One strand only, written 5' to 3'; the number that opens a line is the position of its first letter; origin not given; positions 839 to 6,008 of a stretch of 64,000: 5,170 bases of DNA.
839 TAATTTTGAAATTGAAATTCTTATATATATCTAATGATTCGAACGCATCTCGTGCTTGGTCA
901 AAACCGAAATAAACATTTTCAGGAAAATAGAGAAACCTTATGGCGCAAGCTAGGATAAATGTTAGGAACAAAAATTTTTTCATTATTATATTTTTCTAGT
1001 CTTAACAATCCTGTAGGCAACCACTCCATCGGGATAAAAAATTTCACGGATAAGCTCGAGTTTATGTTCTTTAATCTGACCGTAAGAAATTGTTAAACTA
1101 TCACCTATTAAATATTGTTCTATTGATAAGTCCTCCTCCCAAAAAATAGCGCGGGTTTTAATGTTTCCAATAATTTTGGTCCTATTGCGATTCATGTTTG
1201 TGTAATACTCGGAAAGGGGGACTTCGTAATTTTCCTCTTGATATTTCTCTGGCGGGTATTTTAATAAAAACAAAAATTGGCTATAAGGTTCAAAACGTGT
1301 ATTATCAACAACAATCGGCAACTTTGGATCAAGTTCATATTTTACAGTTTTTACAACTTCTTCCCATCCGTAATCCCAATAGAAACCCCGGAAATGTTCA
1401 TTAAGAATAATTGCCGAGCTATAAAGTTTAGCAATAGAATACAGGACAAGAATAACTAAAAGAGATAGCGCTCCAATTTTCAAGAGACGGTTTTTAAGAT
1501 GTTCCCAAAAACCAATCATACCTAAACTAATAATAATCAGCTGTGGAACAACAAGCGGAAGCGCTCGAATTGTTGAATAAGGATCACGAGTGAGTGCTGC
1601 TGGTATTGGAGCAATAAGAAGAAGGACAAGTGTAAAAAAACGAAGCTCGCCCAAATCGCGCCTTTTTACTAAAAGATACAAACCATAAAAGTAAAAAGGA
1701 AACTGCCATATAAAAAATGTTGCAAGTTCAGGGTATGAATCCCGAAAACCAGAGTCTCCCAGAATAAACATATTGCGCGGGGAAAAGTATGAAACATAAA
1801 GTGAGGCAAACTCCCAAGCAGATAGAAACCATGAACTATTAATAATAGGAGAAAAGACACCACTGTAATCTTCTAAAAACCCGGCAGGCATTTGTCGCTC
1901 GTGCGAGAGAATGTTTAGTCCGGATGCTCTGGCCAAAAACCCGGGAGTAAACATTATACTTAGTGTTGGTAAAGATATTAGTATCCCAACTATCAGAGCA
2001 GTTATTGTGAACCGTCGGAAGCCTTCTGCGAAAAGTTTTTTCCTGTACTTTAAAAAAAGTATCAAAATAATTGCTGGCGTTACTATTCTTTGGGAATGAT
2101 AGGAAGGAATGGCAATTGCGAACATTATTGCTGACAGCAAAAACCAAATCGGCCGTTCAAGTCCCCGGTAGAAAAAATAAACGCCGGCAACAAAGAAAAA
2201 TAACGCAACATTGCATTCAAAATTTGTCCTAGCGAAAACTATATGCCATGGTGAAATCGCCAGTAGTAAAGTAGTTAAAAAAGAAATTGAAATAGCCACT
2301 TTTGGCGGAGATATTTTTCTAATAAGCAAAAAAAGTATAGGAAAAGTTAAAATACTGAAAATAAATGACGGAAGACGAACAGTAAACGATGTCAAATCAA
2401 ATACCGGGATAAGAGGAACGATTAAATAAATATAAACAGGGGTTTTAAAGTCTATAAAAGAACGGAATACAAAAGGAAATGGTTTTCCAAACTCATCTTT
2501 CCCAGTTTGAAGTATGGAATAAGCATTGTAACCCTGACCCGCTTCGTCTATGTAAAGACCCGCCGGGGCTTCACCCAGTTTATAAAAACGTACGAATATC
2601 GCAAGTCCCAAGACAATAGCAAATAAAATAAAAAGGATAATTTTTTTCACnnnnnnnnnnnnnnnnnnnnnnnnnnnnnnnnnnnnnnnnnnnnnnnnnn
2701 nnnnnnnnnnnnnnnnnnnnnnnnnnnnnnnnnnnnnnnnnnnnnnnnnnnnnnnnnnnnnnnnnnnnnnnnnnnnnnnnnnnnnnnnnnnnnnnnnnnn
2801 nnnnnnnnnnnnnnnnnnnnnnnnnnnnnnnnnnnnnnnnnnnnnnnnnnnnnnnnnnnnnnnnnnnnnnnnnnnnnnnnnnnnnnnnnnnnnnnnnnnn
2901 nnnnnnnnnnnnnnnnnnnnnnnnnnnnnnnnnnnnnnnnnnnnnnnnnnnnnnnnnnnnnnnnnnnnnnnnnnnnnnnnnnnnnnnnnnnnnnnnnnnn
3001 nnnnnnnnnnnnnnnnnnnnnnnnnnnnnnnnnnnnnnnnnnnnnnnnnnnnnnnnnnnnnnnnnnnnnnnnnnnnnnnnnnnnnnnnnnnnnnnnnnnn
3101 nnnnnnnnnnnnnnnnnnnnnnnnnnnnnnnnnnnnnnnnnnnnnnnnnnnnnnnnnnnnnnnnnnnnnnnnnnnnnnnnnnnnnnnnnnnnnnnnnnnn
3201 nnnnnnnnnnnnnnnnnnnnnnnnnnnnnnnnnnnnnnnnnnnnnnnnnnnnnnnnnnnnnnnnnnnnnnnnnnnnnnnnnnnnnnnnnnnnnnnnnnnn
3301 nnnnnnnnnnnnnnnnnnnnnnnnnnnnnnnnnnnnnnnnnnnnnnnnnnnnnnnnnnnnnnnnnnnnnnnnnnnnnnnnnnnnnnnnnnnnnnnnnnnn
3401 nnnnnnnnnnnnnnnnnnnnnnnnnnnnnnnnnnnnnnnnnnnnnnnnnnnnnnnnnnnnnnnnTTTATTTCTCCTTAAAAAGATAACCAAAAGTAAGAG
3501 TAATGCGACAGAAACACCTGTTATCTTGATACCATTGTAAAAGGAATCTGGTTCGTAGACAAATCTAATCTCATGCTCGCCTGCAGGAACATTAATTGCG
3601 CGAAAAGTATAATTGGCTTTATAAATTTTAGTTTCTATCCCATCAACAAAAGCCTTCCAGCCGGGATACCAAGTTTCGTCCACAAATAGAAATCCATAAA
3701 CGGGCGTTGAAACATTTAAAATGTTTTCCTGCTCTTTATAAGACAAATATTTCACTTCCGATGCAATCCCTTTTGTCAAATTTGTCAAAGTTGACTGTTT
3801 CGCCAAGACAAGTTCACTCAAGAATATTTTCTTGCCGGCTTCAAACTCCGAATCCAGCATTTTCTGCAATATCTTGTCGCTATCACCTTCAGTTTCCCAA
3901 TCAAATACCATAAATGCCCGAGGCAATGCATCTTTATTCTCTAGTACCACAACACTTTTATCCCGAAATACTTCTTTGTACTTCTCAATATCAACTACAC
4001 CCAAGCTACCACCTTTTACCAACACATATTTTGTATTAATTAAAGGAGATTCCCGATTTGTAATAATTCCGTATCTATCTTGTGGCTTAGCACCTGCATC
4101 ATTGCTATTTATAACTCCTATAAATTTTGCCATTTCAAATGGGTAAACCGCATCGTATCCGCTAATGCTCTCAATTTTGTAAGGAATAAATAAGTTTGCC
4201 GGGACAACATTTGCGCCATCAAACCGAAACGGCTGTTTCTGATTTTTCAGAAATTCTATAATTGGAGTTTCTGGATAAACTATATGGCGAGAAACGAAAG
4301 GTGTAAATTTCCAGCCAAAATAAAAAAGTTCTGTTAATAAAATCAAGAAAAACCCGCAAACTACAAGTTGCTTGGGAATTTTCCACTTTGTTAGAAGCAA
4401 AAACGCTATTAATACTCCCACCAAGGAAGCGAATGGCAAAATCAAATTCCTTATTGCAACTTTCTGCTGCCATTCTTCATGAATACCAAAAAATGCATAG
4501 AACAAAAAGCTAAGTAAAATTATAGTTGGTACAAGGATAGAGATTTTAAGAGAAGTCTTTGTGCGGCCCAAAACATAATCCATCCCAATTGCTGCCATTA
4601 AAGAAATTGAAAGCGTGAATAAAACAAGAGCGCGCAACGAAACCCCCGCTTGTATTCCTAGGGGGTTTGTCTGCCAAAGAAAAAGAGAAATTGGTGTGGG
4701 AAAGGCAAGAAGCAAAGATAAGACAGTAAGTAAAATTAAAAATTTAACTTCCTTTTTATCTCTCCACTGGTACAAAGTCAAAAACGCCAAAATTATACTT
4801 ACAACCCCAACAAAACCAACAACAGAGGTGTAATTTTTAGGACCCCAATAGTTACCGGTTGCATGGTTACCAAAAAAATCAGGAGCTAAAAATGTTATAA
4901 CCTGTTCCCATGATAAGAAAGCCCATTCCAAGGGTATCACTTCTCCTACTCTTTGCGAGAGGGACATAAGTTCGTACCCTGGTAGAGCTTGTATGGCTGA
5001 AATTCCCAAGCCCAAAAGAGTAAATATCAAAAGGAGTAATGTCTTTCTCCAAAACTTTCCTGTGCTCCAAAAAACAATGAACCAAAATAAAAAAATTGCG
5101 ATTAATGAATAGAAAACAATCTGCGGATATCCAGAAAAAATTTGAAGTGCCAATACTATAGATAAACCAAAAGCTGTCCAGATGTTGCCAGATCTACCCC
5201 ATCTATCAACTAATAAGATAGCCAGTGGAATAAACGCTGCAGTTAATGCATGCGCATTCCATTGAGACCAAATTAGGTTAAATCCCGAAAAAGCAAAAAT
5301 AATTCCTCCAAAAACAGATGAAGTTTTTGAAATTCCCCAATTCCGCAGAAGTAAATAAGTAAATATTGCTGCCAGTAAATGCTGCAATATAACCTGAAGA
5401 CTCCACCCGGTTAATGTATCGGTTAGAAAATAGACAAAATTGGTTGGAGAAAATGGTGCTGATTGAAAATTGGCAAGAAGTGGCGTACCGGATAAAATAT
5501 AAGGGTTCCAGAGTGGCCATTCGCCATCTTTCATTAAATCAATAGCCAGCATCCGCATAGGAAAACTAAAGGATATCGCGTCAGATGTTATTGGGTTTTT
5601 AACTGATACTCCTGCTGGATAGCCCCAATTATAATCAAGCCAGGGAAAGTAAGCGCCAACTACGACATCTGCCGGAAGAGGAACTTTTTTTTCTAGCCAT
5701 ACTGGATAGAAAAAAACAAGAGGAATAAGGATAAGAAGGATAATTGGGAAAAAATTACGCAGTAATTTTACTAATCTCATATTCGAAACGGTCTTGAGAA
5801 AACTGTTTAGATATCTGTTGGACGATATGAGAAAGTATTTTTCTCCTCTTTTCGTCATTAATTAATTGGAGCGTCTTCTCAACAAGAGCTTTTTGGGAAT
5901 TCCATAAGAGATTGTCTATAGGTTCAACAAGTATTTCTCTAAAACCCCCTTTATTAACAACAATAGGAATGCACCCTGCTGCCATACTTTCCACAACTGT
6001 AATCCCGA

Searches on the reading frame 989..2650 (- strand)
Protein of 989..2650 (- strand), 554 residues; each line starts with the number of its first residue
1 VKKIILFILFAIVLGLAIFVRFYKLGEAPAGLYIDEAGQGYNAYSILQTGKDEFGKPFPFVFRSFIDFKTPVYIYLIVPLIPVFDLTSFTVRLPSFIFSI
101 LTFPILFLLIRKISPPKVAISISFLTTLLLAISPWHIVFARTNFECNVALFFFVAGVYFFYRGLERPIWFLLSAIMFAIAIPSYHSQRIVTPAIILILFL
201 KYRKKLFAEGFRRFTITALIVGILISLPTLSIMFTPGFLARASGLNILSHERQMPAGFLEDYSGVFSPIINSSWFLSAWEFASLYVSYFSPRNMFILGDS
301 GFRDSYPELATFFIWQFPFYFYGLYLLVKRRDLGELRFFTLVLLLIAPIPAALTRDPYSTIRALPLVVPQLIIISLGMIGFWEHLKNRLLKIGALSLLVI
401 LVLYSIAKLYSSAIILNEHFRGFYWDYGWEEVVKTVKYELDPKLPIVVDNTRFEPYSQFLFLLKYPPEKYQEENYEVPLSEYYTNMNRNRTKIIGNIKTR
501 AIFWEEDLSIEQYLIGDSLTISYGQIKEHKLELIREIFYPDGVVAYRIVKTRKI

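Call 95: search_protein_families(library=pfam, proteins=[window:989-2650:-], max_evalue=0.0001)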
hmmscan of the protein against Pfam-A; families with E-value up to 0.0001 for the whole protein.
window:989-2650:- (554 aa): 1 family
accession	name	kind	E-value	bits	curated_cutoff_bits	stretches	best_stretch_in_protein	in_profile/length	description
PF13231.12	PMT_2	-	4.2e-11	43.7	26.1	1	69-228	2-156/160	Dolichyl-phosphate-mannose-protein mannosyltransferase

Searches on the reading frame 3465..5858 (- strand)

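Call 95: search_protein_families(library=pfam, proteins=[window:3465-5858:-], max_evalue=0.0001)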
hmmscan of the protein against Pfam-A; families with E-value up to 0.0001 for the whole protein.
window:3465-5858:- (798 aa): 1 family
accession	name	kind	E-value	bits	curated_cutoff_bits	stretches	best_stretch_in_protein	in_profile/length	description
PF09586.16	YfhO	-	2.9e-28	99.2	28.5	2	134-651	74-594/835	Bacterial membrane protein YfhO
